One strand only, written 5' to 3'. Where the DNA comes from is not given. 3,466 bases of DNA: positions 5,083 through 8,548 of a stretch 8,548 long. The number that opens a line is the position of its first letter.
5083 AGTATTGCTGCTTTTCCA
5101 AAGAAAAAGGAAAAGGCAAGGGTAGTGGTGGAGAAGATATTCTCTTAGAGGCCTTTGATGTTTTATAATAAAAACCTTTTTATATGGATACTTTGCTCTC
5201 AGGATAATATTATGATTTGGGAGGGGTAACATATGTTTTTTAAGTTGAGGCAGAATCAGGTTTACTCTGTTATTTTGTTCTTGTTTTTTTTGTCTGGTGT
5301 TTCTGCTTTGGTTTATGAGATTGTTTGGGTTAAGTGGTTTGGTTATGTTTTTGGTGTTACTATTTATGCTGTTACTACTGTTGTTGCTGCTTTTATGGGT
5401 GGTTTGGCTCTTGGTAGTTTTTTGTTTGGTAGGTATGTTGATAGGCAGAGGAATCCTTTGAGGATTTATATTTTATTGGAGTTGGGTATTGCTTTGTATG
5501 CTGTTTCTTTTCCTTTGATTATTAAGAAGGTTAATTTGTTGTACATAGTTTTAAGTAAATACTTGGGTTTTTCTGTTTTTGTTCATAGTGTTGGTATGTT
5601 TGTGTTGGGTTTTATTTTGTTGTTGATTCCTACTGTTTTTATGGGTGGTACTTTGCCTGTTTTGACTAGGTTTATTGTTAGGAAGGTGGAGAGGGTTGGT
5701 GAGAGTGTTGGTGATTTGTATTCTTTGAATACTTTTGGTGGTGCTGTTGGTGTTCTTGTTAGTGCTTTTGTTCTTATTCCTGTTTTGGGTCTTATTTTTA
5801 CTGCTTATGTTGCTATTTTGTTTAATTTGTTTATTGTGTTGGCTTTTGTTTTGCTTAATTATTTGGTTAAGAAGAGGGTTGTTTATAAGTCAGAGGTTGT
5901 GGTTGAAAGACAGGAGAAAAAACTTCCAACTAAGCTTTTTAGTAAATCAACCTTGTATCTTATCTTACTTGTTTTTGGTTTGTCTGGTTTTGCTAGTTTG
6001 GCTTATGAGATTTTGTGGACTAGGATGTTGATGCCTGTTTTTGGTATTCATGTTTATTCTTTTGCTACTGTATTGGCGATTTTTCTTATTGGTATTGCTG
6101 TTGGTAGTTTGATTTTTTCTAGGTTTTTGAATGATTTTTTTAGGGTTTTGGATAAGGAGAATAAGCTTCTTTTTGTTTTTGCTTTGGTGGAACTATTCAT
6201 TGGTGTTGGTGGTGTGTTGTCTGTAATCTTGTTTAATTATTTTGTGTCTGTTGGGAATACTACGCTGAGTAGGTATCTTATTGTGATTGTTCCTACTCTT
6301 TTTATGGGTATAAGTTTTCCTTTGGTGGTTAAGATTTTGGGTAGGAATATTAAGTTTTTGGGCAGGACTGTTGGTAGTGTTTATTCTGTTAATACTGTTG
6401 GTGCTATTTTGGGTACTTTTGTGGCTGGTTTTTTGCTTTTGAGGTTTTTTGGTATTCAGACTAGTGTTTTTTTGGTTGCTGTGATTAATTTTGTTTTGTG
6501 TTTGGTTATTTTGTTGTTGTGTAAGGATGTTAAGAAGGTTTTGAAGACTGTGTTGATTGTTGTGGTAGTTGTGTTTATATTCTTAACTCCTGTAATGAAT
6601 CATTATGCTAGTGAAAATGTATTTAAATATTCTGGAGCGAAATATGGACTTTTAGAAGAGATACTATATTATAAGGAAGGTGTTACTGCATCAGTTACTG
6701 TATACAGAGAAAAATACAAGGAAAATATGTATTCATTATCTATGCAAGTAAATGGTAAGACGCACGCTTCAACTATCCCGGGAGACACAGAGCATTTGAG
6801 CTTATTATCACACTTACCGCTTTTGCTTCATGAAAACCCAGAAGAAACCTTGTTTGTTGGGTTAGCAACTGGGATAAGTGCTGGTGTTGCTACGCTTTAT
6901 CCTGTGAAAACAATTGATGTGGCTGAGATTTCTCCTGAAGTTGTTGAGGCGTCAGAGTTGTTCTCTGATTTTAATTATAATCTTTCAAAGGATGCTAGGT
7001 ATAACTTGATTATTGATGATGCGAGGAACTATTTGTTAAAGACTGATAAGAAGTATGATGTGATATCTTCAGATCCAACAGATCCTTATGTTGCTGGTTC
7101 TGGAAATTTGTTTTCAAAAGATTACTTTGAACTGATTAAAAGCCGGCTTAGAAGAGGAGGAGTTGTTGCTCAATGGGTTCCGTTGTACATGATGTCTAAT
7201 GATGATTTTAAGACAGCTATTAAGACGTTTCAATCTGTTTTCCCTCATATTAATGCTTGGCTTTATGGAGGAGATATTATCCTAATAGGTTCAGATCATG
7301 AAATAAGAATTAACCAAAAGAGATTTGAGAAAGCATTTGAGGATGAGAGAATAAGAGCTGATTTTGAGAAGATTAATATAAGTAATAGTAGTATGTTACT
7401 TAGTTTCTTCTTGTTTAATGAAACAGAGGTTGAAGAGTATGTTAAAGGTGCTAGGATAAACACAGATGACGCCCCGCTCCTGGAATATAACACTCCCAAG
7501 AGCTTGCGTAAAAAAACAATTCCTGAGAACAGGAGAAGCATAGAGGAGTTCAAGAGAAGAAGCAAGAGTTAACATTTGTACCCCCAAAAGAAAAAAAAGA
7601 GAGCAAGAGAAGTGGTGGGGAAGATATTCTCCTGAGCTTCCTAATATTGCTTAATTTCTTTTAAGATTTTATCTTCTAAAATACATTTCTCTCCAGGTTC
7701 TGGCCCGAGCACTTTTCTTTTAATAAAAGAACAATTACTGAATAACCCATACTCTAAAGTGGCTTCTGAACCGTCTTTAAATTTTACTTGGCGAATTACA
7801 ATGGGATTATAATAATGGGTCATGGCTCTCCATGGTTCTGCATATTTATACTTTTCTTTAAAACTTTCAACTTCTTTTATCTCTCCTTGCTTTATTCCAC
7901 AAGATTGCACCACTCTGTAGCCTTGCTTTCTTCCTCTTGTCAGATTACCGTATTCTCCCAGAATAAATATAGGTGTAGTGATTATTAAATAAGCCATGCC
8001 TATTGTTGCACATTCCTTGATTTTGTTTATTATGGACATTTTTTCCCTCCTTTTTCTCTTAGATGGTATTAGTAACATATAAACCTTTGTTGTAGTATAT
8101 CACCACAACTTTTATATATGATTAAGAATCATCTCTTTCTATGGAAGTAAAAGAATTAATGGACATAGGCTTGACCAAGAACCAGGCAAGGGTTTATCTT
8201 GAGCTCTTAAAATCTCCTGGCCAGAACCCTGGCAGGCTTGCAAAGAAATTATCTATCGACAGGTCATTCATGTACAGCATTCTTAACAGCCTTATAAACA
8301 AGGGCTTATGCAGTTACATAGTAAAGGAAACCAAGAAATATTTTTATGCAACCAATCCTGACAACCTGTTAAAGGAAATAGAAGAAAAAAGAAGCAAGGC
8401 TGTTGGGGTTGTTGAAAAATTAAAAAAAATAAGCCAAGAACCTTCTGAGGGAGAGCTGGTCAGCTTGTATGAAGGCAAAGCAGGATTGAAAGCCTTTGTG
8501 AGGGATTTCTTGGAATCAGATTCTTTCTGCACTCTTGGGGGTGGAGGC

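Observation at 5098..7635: A ~2.5 kb gene cassette is bracketed by two diverged copies of the 3' coding end of the upstream gene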

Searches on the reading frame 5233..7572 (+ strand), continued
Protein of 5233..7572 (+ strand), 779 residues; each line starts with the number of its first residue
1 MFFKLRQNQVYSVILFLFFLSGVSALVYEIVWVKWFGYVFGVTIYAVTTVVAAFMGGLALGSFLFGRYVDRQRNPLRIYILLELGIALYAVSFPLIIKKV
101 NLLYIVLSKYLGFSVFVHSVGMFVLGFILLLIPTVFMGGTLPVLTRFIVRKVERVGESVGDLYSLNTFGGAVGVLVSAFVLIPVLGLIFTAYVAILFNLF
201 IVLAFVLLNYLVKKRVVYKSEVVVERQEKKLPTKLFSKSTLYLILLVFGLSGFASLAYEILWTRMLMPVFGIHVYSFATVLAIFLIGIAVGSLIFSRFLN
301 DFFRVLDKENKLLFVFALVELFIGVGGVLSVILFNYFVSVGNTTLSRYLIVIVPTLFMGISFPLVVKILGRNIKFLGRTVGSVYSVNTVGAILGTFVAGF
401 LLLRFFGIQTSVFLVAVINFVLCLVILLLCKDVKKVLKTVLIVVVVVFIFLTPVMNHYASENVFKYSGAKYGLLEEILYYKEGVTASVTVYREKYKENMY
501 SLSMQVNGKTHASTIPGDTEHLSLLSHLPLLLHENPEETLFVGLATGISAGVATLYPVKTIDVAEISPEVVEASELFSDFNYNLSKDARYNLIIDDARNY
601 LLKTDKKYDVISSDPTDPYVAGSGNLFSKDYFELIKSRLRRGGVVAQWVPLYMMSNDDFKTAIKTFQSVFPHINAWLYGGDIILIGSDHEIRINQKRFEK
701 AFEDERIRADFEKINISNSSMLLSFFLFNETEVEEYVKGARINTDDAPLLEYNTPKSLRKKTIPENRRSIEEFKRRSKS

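Call 21: find_encoding_contigs(protein=P0122, flank=8000, max_places=4)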
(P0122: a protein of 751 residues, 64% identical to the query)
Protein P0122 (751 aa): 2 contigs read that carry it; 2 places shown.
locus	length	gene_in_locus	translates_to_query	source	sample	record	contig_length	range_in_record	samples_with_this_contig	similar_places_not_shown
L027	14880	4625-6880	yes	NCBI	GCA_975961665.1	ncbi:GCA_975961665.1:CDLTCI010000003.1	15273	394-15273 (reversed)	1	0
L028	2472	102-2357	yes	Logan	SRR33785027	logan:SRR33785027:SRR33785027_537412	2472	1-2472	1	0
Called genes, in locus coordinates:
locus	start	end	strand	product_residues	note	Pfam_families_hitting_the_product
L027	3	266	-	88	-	?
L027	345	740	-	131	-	-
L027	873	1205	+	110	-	PF01900:RNase_P_Rpp14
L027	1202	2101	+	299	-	PF02445:NadA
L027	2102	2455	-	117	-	-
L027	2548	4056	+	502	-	PF00890:FAD_binding_2, PF01266:DAO (weak), PF07992:Pyr_redox_2 (faint), PF02910:Succ_DH_flav_C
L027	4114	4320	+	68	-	-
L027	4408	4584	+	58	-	-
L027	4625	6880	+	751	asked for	PF07690:MFS_1 (faint), PF01564:Spermine_synth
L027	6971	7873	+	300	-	PF01040:UbiA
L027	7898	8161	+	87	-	-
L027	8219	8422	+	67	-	PF03966:Trm112p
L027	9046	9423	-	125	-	-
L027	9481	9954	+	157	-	-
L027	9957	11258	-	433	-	PF28202:SlaA-like (weak)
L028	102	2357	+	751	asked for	PF07690:MFS_1 (faint), PF01564:Spermine_synth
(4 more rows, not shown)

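Call 22: find_encoding_contigs(protein=P0123, flank=8000, max_places=4)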
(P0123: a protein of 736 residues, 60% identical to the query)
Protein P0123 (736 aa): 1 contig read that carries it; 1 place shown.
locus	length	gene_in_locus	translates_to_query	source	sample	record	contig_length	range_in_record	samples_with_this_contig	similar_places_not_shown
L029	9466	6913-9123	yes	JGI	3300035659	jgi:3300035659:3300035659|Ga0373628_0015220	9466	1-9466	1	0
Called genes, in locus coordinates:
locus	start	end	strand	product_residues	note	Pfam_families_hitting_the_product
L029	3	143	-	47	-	?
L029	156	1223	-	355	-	PF13439:Glyco_transf_4 (weak), PF00534:Glycos_transf_1, PF13692:Glyco_trans_1_4, PF13524:Glyco_trans_1_2 (weak), PF20706:GT4-conflict (weak)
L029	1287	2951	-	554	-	-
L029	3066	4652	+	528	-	PF09721:Exosortase_EpsH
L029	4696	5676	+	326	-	-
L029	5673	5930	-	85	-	-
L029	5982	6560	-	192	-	PF02517:Rce1-like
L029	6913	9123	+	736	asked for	PF07690:MFS_1, PF01564:Spermine_synth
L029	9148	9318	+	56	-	-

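Call 49: search_protein_families(library=ncbifam, proteins=[window:5233-7572:+], max_evalue=0.01)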
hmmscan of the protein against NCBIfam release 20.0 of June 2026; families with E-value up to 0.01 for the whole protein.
window:5233-7572:+ (779 aa): 5 families
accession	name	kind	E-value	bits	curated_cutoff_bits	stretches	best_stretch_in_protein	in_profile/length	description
NF037959.1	MFS_SpdSyn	subfamily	2.4e-49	168.4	40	2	254-677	3-413/480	fused MFS/spermidine synthase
NF002956.0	PRK03612.1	equivalog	2.5e-47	161.5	472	2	228-667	9-435/522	polyamine aminopropyltransferase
NF002010.0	PRK00811.1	equivalog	2.4e-23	82.8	260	1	524-676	67-220/287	polyamine aminopropyltransferase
TIGR00417.1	speE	equivalog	4.8e-22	78.5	249.55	1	476-676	18-213/271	spermidine synthase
NF002435.0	PRK01581.1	equivalog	2.7e-06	26.7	537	1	553-645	169-264/374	polyamine aminopropyltransferase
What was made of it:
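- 5233..7572 (+): g8: fused MFS-like membrane domain plus spermidine-synthase domain, 779 aa. NCBIfam NF037959 'fused MFS/spermidine synthase' at 168 bits against a cutoff of 40 (call 49).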

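Call 51: search_protein_families(library=phrogs, proteins=[window:5233-7572:+], max_evalue=0.01)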
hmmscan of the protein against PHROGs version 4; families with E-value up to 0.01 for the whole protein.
window:5233-7572:+ (779 aa): 1 family
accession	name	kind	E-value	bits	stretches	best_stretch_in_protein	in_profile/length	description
phrog_2034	-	unknown function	9.8e-09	35.3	1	113-429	95-395/406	-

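Call 52: search_protein_families(library=padloc, proteins=[window:5233-7572:+], max_evalue=0.01)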
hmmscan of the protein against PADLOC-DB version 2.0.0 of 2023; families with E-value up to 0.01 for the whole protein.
window:5233-7572:+ (779 aa): 0 families

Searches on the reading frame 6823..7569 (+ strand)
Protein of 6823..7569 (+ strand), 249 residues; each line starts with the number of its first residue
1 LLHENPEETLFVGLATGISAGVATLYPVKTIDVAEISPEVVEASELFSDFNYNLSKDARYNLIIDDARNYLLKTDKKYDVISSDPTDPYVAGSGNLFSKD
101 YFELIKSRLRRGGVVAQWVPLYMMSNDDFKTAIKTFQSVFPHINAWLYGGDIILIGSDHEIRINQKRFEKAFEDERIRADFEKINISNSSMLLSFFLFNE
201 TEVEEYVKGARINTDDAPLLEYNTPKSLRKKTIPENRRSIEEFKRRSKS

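Call 47: find_homologous_proteins(query=window:6823-7569:+)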
Query window:6823-7569:+ (249 aa): 9 proteins with E <= 0.001 among 451 candidates.
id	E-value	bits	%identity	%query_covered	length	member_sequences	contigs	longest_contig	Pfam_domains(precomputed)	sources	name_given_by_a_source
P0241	2.9e-57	212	43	99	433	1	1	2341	PF01564.24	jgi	jgi:spermidine synthase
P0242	1.4e-47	180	43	81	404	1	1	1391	PF13431.13,PF23914.2,PF13414.13,PF13428.13,PF07721.21,PF14559.13,PF13371.13,PF00515.35,PF13424.13,PF01564.24,PF13432.13,PF13181.13,PF07719.24,PF13174.13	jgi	-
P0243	1.2e-37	148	38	84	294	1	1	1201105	PF05175.21,PF01564.24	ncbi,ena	-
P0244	1.9e-35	141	33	96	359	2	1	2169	PF05175.21,PF01564.24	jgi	jgi:spermidine synthase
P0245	3.1e-35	140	35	96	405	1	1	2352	PF01564.24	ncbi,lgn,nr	ncbi:MAG: hypothetical protein U9O94_07530 [Nanoarchaeota archaeon]|nr:hypothetical protein [Nanoarc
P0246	9.9e-35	138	35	89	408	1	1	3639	PF05175.21,PF01564.24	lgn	-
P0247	1.5e-32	131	35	96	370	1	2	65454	PF01564.24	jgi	jgi:spermidine synthase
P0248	9.2e-19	86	33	71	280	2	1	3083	PF01564.24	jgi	jgi:spermidine synthase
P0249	8.0e-11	60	29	92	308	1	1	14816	PF13649.13,PF01564.24,PF00891.25,PF08242.19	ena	-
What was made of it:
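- Tried and rejected: Search with the C-terminal 249 aa of g8, to find fragments that would show what follows g8 in other lineages: nothing above 43% identity (call 47).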

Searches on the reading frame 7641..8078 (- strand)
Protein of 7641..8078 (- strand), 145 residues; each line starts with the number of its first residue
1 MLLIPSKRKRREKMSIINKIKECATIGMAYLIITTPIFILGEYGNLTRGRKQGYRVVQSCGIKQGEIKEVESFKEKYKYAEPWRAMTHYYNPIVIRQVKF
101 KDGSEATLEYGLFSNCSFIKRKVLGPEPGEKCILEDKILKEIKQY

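Call 6: search_protein_families(library=pfam, proteins=[window:7641-8078:-], max_evalue=0.01)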
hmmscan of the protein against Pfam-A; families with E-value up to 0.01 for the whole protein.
window:7641-8078:- (145 aa): 0 families

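Call 49: search_protein_families(library=ncbifam, proteins=[window:7641-8078:-], max_evalue=0.01)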
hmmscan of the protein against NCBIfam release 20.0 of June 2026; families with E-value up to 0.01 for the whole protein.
window:7641-8078:- (145 aa): 0 families

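Call 51: search_protein_families(library=phrogs, proteins=[window:7641-8078:-], max_evalue=0.01)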
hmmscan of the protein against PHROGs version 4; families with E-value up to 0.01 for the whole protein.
window:7641-8078:- (145 aa): 0 families

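Call 52: search_protein_families(library=padloc, proteins=[window:7641-8078:-], max_evalue=0.01)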
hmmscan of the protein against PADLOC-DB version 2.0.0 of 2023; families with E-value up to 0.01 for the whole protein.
window:7641-8078:- (145 aa): 0 families

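Call 56: find_related_loci(query=window:7641-8078:-, collection=viral_contigs, flank=5000)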
Query window:7641-8078:- (145 aa) in viral_contigs; peptide patterns used: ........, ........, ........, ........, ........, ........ (x = any residue, [..] = any of these).
14 stretches matched a pattern, but none encodes a relative of the query by tblastn (E <= 1e-3).
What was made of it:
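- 7641..8078 (-): g9: convergent ORFan (ORF 145 aa; probable start at 8039 behind GGAGG, giving 132 aa). No relative in viral contigs (call 56).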

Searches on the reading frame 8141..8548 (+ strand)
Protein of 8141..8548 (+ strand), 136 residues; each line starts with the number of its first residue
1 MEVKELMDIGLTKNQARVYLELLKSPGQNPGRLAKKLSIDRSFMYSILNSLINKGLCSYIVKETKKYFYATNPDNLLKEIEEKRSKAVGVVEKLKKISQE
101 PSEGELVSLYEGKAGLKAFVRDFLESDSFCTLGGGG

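Call 6: search_protein_families(library=pfam, proteins=[window:8141-8548:+], max_evalue=0.01)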
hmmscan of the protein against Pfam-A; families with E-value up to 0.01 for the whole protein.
window:8141-8548:+ (136 aa): 5 families
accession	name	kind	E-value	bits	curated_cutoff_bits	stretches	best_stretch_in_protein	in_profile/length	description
PF01978.25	TrmB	-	3.3e-13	49.7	25.6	1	6-73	1-67/68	Sugar-specific transcriptional regulator TrmB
PF12802.13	MarR_2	-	0.00078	20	27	1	10-56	2-49/61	MarR family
PF01047.28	MarR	-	0.00096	19.4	24.6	1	11-57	1-47/59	MarR family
PF13730.12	HTH_36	-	0.0016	18.6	25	1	10-56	2-54/55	Helix-turn-helix domain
PF02002.24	TFIIE_alpha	-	0.0047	17.2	22.9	1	32-93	32-98/105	TFIIE alpha subunit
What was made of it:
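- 8068..8548 (+): Conserved right border of the variable slot: divergent promoter block and the start of the TrmB-family regulator (from 8141). Pfam PF01978 (call 6).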
